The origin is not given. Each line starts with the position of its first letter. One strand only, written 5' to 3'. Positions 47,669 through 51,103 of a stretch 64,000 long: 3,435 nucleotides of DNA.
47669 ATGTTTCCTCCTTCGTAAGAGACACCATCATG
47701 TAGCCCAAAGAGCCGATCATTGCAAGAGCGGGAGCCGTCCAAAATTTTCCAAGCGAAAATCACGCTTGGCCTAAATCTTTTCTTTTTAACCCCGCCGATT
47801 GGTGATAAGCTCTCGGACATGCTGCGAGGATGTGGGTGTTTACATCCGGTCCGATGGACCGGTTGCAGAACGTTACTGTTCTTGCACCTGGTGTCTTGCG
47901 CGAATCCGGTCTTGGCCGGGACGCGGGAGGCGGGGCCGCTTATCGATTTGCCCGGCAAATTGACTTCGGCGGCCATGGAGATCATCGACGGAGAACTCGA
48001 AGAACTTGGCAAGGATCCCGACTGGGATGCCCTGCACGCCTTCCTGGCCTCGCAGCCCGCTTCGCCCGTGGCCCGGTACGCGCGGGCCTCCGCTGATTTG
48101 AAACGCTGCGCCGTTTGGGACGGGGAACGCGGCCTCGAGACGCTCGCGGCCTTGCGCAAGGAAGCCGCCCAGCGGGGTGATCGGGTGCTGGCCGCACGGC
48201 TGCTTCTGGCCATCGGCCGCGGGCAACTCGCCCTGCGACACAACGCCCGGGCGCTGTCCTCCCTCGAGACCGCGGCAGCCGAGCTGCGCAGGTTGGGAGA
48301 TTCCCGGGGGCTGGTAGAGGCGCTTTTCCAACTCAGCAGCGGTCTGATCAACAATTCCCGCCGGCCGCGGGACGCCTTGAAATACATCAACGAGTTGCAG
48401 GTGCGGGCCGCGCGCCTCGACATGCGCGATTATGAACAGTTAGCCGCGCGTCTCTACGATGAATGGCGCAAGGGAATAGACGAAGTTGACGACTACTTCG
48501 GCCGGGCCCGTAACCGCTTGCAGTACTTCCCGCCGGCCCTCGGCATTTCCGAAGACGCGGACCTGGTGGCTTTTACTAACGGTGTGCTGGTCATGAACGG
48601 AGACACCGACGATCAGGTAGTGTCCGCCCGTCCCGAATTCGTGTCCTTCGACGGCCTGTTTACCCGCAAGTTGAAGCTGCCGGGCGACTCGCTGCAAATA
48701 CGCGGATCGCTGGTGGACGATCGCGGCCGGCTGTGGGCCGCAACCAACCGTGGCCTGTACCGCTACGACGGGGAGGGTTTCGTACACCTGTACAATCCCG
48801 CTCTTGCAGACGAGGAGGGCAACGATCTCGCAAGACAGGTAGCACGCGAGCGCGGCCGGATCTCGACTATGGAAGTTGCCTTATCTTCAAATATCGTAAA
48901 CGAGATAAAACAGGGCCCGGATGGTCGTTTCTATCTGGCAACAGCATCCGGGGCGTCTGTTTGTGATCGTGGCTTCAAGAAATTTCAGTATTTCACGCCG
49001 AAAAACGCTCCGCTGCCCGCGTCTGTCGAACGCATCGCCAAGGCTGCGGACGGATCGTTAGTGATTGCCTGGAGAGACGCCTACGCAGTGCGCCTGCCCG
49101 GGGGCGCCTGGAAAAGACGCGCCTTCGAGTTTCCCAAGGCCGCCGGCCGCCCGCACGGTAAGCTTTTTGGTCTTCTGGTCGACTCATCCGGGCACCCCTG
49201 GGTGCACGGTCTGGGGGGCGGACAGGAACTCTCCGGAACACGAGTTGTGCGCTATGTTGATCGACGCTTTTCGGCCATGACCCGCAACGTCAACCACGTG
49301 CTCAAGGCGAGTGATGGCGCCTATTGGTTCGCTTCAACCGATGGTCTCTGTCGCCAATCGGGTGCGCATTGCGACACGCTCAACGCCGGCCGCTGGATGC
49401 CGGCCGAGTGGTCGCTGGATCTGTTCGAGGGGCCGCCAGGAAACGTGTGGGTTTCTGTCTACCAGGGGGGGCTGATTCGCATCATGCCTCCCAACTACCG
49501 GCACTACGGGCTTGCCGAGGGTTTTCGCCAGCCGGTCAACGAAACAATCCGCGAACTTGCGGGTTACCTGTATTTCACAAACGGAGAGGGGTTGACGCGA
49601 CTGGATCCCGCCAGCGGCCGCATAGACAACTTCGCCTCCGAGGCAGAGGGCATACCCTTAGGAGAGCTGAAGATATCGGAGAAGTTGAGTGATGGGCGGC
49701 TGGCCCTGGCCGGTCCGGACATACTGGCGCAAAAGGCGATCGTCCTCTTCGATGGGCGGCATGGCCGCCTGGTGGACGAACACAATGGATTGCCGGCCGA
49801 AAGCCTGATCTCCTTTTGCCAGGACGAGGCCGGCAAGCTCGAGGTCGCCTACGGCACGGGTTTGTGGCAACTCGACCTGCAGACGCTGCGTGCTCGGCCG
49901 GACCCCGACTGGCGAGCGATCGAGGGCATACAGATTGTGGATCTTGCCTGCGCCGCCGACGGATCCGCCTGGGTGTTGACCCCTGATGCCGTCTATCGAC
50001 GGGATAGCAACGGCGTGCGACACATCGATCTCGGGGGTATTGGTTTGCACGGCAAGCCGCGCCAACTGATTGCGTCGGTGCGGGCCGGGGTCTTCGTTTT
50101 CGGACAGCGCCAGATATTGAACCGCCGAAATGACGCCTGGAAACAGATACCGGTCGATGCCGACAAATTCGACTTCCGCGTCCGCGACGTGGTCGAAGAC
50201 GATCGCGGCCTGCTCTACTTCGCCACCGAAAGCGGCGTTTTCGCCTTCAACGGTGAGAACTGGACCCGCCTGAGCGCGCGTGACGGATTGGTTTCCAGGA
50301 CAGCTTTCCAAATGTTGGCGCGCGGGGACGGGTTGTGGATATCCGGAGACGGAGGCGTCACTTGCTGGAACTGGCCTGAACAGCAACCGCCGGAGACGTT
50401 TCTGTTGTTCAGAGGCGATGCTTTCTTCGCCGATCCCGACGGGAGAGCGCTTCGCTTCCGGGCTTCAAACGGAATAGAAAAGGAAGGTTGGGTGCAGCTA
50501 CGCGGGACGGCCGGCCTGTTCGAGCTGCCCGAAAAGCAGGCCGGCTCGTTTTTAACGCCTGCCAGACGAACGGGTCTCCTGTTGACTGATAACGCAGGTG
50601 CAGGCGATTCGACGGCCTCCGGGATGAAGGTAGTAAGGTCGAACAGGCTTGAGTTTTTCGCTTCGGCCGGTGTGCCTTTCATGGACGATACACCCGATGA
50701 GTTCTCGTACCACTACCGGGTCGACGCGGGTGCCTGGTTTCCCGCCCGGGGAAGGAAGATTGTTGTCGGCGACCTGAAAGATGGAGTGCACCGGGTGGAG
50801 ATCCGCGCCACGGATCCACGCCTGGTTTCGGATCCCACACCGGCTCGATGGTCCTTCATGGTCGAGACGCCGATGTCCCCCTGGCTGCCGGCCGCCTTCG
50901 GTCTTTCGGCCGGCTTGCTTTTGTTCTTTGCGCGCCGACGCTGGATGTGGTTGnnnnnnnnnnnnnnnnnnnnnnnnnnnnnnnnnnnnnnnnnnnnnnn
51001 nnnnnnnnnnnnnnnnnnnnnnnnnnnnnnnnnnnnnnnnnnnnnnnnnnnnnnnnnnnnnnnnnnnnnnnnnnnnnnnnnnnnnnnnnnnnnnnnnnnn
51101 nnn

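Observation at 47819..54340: About 2,170-aa hybrid sensor combining Ser/Thr kinase and histidine kinase with propeller, ATPase and GAF domains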

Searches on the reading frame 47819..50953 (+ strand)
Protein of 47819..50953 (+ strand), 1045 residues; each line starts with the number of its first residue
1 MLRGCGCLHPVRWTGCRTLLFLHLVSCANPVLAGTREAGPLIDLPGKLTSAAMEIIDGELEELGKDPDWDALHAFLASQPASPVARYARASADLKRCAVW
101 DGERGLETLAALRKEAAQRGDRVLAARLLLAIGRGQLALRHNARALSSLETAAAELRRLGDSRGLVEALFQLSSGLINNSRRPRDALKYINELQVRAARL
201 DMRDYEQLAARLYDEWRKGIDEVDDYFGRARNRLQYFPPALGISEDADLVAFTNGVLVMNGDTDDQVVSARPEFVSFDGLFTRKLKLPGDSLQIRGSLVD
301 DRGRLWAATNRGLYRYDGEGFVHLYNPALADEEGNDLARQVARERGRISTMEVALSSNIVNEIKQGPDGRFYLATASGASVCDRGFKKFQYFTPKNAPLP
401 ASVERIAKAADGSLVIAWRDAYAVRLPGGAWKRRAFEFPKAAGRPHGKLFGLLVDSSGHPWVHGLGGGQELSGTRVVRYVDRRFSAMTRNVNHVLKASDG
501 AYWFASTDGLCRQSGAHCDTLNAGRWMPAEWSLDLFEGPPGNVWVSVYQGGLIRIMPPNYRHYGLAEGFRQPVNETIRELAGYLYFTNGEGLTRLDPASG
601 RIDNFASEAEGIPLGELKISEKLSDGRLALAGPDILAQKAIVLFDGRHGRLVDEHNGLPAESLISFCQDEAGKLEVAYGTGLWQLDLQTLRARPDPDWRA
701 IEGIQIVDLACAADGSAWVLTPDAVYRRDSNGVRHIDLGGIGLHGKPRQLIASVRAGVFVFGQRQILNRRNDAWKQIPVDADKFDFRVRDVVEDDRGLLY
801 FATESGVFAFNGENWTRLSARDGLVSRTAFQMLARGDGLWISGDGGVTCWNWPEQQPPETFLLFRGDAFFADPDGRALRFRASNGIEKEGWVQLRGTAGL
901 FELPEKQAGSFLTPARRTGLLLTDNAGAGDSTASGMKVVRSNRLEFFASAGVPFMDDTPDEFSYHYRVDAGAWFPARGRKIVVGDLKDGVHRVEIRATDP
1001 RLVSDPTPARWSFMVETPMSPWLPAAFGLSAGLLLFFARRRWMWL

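Call 22: find_homologous_proteins(query=window:47936-50878:+, max_evalue=0.001)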
Query window:47936-50878:+ (981 aa): 20 proteins with E <= 0.001 among 8000 candidates.
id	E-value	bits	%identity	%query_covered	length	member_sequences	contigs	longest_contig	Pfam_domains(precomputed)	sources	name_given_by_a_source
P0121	1.8e-276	938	58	75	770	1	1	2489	PF07494.18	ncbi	-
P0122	1.8e-15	74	23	44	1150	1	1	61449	PF24565.2,PF07495.20,PF07494.18,PF00512.32,PF24684.2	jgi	jgi:ligand-binding sensor domain-containing protein/signal transduction histidine kinase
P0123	1.3e-12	65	23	54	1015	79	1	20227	PF07495.20,PF07494.18,PF16819.12,PF24684.2,PF00990.27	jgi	jgi:diguanylate cyclase (GGDEF)-like protein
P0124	1.6e-12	64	21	52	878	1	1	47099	PF07494.18,PF06452.17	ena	-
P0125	2.2e-11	61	22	61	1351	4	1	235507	PF07495.20,PF27300.1,PF07494.18,PF13620.13,PF22904.4,PF17210.10,PF07228.18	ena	-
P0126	1.8e-9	54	22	57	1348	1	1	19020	PF07495.20,PF07494.18,PF00775.28,PF13620.13,PF22904.4,PF17210.10,PF07228.18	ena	-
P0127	9.8e-9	52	22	54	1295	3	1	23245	PF07495.20,PF23748.2,PF07494.18,PF01590.33,PF07730.20,PF02518.32,PF08450.19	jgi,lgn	jgi:ligand-binding sensor domain-containing protein/signal transduction histidine kinase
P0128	1.6e-8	51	21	42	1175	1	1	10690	PF07495.20,PF07494.18,PF00211.26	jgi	jgi:ligand-binding sensor domain-containing protein/class 3 adenylate cyclase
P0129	3.3e-8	50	21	56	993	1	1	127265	PF07495.20,PF23748.2,PF07494.18,PF07730.20,PF02518.32,PF16819.12,PF24684.2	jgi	-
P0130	8.2e-8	49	24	42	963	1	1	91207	PF07495.20,PF07494.18,PF16819.12,PF00990.27,PF08450.19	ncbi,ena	ncbi:MAG TPA: two-component regulator propeller domain-containing protein [Thermoanaerobaculia bacte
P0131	3.6e-6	43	24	56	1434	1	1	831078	PF12833.14,PF07495.20,PF23748.2,PF07494.18,PF21959.3,PF02518.32,PF00512.32,PF16819.12,PF00072.31,PF08450.19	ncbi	ncbi:MAG: hybrid sensor histidine kinase/response regulator transcription factor [Rubricoccaceae bac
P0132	5.4e-6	43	25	62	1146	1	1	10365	PF07495.20,PF07494.18,PF00158.33,PF25601.2,PF24684.2,PF14532.13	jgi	jgi:ligand-binding sensor domain-containing protein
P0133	9.7e-6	42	22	67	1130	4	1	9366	PF07494.18,PF02518.32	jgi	jgi:signal transduction histidine kinase/ligand-binding sensor domain-containing protein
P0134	4.0e-5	40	20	62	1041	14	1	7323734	PF07494.18,PF00158.33,PF07724.21,PF25601.2,PF14532.13,PF07728.21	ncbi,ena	-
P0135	5.0e-5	40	22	72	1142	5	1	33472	PF07494.18,PF02518.32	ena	-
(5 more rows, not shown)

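Call 35: search_solved_structures(query=window:47819-50953:+, max_evalue=1)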
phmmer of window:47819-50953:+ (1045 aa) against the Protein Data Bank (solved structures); distinct sequences matched with E-value up to 1: 7.
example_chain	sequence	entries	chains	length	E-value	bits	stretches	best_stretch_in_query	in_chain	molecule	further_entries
3v9f_A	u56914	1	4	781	2e-05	25.8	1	452-550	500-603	Two-component system sensor histidine kinase/response regulator, hybrid (One-component sys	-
4a2l_A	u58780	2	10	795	9.3e-05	23.6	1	791-857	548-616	TWO-COMPONENT SYSTEM SENSOR HISTIDINE KINASE/RESPONSE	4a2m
9j0j_A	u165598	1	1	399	0.034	15.1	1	373-445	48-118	Fe/2OG-dependent oxygenase DfmD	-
3m7h_A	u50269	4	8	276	0.13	13.2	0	817-864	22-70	Putidacin L1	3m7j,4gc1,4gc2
3ott_A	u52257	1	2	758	0.16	12.9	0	448-554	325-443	Two-component system sensor histidine kinase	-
3va6_A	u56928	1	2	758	0.16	12.9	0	448-554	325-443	Two-component system sensor histidine kinase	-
3d6x_A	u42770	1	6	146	0.96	10.3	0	250-309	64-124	(3R)-hydroxymyristoyl-[acyl-carrier-protein] dehydratase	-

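Call 40: find_related_loci(query=A4, collection=genome_contigs, flank=8000)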
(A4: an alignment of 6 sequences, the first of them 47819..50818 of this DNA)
Query A4 (1000 aa) in genome_contigs; peptide patterns used: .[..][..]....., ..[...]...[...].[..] (x = any residue, [..] = any of these).
39 stretches matched a pattern; 6 encode a relative of the query (tblastn E <= 1e-3); 6 distinct loci.
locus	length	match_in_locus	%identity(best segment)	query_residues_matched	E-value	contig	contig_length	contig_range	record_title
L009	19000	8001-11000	81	1-1000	0e+0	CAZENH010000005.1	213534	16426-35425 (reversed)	MAG TPA_asm: uncultured Myxococcales bacterium isolate binchicken_co150_700 genome assembly, contig: NODE_35_length_2135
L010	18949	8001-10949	47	19-999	0e+0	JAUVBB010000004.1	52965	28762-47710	MAG: Deltaproteobacteria bacterium isolate CSMAG_234 CSMAG_234_k127_8431603_length_52965_cov_40.7088, whole genome shotg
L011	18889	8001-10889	48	27-999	0e+0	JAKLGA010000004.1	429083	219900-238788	MAG: Myxococcota bacterium isolate RA.bin29 RA.bin29_4, whole genome shotgun sequence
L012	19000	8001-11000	46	15-999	0e+0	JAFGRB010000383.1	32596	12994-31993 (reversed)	MAG: Deltaproteobacteria bacterium isolate Zod_Metabat.807 k87_11623470, whole genome shotgun sequence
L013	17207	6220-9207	55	11-999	0e+0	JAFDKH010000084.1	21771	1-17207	MAG: Deltaproteobacteria bacterium isolate Meg22_46_Bin_104 Meg22_46_Bin_104_scaffold_3232, whole genome shotgun sequenc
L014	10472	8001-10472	47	19-839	0e+0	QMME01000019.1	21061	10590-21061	MAG: Deltaproteobacteria bacterium isolate B64_G9 B64_Guay9_scaffold_01461, whole genome shotgun sequence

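Call 41: predict_structure(alignment_id=A2)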
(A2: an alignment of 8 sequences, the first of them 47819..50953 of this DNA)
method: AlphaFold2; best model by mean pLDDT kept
length: 1045 residues; sequences in the alignment: 8
mean_pLDDT: 74.1   pTM: 0.53
mean pLDDT of the five models: 74.1, 71.6, 70.3, 70.0, 69.4
residues with pLDDT >= 90: 159; 70-90: 536; 50-70: 228; < 50: 122
segments of 3 or more residues with pLDDT < 50: 1-39, 222-239, 265-268, 441-445, 481-491, 522-532, 914-935, 1043-1045
pLDDT, mean of each block of 10 residues (from residue 1): 27 37 38 40 80 84 75 82 88 74 86 90 92 87 86 92 89 83 75 87 82 72 41 39 60 73 53 74 76 82 88 87 90 79 75 91 85 91 91 90 83 83 87 74 50 68 67 67 43 61 59 58 45 61 60 62 64 72 79 76 69 75 88 80 88 90 89 89 92 87 88 87 89 88 88 87 90 86 83 85 84 72 62 84 76 70 79 66 61 60 67 46 34 57 84 56 83 82 86 82 68 77 67 70 47
secondary structure, 60 per line:
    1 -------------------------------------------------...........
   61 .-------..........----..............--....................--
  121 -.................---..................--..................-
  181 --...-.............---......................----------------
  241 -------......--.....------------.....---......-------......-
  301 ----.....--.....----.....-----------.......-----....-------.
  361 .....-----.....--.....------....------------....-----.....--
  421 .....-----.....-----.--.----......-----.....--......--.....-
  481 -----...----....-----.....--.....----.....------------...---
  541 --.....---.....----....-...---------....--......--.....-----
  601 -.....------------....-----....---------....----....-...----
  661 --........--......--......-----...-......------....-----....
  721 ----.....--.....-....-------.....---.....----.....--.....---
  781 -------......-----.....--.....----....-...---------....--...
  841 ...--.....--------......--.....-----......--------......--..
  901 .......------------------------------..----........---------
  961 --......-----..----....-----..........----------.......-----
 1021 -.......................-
elements in order (helices of 4 or more, strands of 3 or more residues): H50-61 H69-78 H83-96 H99-118 H122-138 H142-159 H162-179 H187-199 H203-224 E248-253 E256-260 E273-277 E281-286 E294-299 E305-309 E312-316 E321-325 H337-343 E349-352 E360-365 E371-375 E378-382 E389-392 E405-408 E414-418 E421-425 E431-435 E449-454 E460-464 E467-472 E475-479 E493-496 E502-506 E509-513 E518-522 E535-537 E543-547 E551-555 E560-563 E577-580 E583-588 E591-595 E602-606 E619-622 E628-631 E641-644 E649-652 E663-670 E673-678 E681-686 E692-694 H696-701 E708-711 E717-720 E725-729 E732-736 H738-741 E749-753 E757-761 E766-770 E773-777 E788-793 E799-803 E806-810 E815-818 E832-835 E838-843 E846-850 E859-864 E867-871 E877-882 E891-896 E899-904 E944-951 E963-968 E980-983 E989-998 E1009-1015 H1022-1044

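Call 45: fold_search(model_id=the predicted structure, library=pdb)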
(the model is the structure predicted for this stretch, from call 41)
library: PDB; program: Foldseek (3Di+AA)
matches with E <= 10: 1689; with E <= 0.001: 345
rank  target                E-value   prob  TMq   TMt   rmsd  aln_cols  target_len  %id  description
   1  4a2l_C                6.6e-28  1.00  0.35  0.45  10.9       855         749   13  Structure of the periplasmic domain of the heparin and heparan sulphate sensing hybrid two component system BT4663 in  (released 2012-05-02)
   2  4a2m_D                1.6e-27  1.00  0.34  0.43  11.6       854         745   14  Structure of the periplasmic domain of the heparin and heparan sulphate sensing hybrid two component system BT4663 in  (released 2012-05-02)
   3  4a2m_A                5.7e-27  1.00  0.33  0.42  11.7       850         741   14  Structure of the periplasmic domain of the heparin and heparan sulphate sensing hybrid two component system BT4663 in  (released 2012-05-02)
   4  4a2m_C                1.0e-26  1.00  0.32  0.41  15.0       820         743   14  Structure of the periplasmic domain of the heparin and heparan sulphate sensing hybrid two component system BT4663 in  (released 2012-05-02)
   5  3v9f_A                2.6e-26  1.00  0.40  0.52   9.9       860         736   14  Crystal Structure of the extracellular domain of the putative hybrid two component system BT3049 from B. thetaiotaomic (released 2012-03-14)
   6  4a2l_B                2.6e-26  1.00  0.36  0.46  11.0       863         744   13  Structure of the periplasmic domain of the heparin and heparan sulphate sensing hybrid two component system BT4663 in  (released 2012-05-02)
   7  4a2m_B                2.7e-26  1.00  0.33  0.41  11.8       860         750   14  Structure of the periplasmic domain of the heparin and heparan sulphate sensing hybrid two component system BT4663 in  (released 2012-05-02)
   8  4a2l_E                3.3e-26  1.00  0.35  0.45  10.9       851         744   13  Structure of the periplasmic domain of the heparin and heparan sulphate sensing hybrid two component system BT4663 in  (released 2012-05-02)
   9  3ott_B                3.9e-26  1.00  0.25  0.34  16.2       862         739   12  Crystal Structure of the extracellular domain of the putative one component system BT4673 from B. thetaiotaomicron (released 2011-08-10)
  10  4a2l_F                4.3e-26  1.00  0.37  0.46  10.7       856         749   13  Structure of the periplasmic domain of the heparin and heparan sulphate sensing hybrid two component system BT4663 in  (released 2012-05-02)
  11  3ott_A                7.8e-26  1.00  0.25  0.34  16.9       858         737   12  Crystal Structure of the extracellular domain of the putative one component system BT4673 from B. thetaiotaomicron (released 2011-08-10)
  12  4a2l_A                8.1e-26  1.00  0.36  0.45  10.9       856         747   14  Structure of the periplasmic domain of the heparin and heparan sulphate sensing hybrid two component system BT4663 in  (released 2012-05-02)
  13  4a2l_D                1.8e-25  1.00  0.36  0.46  10.8       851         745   13  Structure of the periplasmic domain of the heparin and heparan sulphate sensing hybrid two component system BT4663 in  (released 2012-05-02)
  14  3va6_A                4.0e-24  1.00  0.26  0.35  17.2       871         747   12  Crystal Structure of the extracellular domain of the putative hybrid two component system BT4673 from B. thetaiotaomic (released 2012-06-13)
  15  3va6_B                1.2e-23  1.00  0.26  0.34  16.4       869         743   12  Crystal Structure of the extracellular domain of the putative hybrid two component system BT4673 from B. thetaiotaomic (released 2012-06-13)
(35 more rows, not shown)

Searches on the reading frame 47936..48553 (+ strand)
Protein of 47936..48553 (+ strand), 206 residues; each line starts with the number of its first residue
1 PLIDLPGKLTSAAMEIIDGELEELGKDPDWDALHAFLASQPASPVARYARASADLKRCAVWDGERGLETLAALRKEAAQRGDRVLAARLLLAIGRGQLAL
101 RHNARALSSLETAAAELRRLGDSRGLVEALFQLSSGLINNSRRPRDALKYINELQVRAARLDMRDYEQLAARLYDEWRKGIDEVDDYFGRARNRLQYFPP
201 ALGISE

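Call 64: search_protein_families(library=pfam, proteins=[window:47936-48553:+], max_evalue=10)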
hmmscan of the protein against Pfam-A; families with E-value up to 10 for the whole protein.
window:47936-48553:+ (206 aa): 0 families

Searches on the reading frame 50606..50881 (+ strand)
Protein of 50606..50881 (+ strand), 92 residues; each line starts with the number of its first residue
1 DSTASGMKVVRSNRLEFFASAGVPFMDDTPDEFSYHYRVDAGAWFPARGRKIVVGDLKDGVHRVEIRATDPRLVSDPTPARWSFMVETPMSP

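Call 64: search_protein_families(library=pfam, proteins=[window:50606-50881:+], max_evalue=10)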
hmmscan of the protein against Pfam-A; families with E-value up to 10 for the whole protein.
window:50606-50881:+ (92 aa): 0 families
